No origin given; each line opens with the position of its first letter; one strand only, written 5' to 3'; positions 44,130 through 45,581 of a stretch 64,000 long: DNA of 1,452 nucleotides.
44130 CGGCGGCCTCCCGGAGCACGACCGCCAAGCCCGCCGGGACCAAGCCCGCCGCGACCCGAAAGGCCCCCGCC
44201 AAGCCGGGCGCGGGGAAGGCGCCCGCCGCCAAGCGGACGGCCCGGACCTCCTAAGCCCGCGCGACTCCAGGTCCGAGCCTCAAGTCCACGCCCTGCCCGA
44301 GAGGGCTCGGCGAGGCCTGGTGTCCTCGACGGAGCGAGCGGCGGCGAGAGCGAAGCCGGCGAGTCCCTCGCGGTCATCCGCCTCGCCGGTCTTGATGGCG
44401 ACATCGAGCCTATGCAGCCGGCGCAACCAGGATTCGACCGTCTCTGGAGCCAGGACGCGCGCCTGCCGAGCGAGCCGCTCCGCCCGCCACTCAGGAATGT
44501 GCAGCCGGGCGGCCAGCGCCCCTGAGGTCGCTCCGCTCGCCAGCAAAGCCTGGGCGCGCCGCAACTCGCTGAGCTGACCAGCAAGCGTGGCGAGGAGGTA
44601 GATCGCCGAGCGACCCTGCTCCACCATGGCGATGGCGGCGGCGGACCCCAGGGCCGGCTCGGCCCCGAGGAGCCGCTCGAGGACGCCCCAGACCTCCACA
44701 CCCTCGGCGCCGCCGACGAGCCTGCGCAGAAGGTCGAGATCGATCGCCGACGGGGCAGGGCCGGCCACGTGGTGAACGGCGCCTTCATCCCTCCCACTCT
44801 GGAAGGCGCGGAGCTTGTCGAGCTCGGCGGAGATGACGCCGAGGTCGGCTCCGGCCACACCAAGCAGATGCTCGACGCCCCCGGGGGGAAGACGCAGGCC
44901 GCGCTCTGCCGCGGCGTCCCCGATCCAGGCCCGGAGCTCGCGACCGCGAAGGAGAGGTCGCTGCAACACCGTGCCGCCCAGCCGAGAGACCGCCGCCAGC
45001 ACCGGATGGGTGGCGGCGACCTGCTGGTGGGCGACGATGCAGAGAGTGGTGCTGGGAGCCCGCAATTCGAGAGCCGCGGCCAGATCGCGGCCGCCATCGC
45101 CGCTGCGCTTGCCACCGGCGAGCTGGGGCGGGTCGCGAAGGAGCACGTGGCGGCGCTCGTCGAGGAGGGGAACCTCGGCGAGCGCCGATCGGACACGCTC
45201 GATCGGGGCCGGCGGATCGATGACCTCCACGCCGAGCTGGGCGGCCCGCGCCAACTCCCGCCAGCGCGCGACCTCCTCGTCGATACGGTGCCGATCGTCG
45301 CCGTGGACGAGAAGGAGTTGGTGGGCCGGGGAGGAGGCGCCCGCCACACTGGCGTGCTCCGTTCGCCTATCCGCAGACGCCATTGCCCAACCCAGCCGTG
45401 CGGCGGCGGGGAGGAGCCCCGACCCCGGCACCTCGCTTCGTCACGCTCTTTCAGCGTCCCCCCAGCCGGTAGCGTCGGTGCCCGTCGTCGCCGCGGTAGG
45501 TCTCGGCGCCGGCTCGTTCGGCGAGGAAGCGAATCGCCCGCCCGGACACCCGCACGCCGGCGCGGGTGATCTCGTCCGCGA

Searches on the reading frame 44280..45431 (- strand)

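Call 31: search_protein_families(library=pfam, proteins=[window:44280-45431:-])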
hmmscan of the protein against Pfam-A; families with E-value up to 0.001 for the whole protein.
window:44280-45431:- (383 aa): 1 family
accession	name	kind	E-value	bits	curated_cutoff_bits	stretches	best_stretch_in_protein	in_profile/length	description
PF21694.2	DNA_pol3_delta_C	-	3.6e-11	43.6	27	1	269-357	26-114/121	DNA polymerase III delta subunit, C-terminal domain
